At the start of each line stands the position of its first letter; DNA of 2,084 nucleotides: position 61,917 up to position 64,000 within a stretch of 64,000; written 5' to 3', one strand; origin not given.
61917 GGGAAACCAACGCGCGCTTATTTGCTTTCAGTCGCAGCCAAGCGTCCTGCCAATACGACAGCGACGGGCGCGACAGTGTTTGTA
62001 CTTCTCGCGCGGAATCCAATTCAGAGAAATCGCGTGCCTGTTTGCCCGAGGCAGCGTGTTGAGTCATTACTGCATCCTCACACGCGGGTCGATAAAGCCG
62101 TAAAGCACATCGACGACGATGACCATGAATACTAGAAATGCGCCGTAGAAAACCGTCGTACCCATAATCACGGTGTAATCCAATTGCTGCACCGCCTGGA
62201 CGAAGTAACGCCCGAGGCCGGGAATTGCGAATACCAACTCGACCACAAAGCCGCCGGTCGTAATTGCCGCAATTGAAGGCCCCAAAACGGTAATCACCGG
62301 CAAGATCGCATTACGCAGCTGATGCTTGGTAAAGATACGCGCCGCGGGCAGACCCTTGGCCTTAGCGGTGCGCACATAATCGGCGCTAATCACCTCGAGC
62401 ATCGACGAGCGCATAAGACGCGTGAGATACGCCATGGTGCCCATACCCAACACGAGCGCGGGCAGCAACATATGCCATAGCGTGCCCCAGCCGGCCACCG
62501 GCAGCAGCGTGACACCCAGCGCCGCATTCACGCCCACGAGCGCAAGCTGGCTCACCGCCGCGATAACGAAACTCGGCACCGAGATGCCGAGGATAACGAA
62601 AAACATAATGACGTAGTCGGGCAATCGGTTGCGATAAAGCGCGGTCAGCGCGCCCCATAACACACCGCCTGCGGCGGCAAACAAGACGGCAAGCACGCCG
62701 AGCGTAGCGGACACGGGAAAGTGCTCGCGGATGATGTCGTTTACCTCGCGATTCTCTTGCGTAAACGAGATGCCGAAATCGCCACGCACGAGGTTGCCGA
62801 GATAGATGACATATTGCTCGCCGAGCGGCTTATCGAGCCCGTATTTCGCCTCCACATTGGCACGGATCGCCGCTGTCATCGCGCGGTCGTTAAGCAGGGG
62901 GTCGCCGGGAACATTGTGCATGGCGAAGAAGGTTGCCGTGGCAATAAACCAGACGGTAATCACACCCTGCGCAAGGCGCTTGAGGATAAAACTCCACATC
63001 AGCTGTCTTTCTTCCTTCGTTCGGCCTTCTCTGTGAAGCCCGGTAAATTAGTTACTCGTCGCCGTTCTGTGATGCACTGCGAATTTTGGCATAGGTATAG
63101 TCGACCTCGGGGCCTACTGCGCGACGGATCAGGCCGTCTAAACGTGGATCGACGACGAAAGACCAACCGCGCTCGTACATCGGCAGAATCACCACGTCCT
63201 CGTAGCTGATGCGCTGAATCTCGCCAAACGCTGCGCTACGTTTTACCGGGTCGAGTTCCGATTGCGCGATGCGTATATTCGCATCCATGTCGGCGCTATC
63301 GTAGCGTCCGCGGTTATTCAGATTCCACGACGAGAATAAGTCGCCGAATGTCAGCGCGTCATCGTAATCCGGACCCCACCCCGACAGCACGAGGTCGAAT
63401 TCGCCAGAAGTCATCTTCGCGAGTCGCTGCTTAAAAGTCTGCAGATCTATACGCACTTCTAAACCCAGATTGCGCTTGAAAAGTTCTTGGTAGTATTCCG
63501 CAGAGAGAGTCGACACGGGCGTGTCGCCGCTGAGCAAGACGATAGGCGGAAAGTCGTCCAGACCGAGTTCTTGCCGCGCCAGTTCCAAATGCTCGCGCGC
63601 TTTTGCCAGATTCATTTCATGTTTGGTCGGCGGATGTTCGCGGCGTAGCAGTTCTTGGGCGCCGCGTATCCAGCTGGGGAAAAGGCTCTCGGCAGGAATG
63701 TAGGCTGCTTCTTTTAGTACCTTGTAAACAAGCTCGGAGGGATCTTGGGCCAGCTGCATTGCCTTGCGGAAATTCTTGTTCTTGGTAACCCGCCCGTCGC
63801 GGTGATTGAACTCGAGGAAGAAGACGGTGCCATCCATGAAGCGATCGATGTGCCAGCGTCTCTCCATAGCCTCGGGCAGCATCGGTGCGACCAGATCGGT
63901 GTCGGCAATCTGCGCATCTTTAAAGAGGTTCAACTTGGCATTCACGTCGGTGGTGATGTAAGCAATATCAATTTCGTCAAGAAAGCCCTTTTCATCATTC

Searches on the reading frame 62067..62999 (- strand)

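Call 79: search_protein_families(library=pfam, proteins=[window:62067-62999:-], max_evalue=0.000001)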
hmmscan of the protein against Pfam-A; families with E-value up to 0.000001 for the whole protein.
window:62067-62999:- (310 aa): 2 families
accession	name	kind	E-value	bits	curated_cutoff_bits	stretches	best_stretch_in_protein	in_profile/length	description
PF00528.27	BPD_transp_1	-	2.5e-40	138.6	26.4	1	112-308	1-183/184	Binding-protein-dependent transport system inner membrane component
PF19300.4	BPD_transp_1_N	-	3.9e-09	37.1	23.8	1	1-99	1-112/114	Binding-prot-dependent transport system membrane comp, N-term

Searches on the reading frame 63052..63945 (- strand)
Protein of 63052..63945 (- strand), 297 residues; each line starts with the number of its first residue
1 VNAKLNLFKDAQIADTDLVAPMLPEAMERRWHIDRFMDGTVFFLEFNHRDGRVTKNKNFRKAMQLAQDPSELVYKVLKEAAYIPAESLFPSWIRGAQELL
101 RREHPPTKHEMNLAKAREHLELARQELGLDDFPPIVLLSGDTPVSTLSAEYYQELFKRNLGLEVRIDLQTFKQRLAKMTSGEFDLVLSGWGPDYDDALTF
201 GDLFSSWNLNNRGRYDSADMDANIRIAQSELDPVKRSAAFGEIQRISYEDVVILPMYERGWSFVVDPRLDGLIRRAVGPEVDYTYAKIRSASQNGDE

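Call 79: search_protein_families(library=pfam, proteins=[window:63052-63945:-], max_evalue=0.000001)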
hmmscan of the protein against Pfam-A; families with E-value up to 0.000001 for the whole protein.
window:63052-63945:- (297 aa): 1 family
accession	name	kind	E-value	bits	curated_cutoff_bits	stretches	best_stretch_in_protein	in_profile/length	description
PF00496.27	SBP_bac_5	-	9.4e-25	87.9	32.4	1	34-206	194-362/368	Bacterial extracellular solute-binding proteins, family 5 Middle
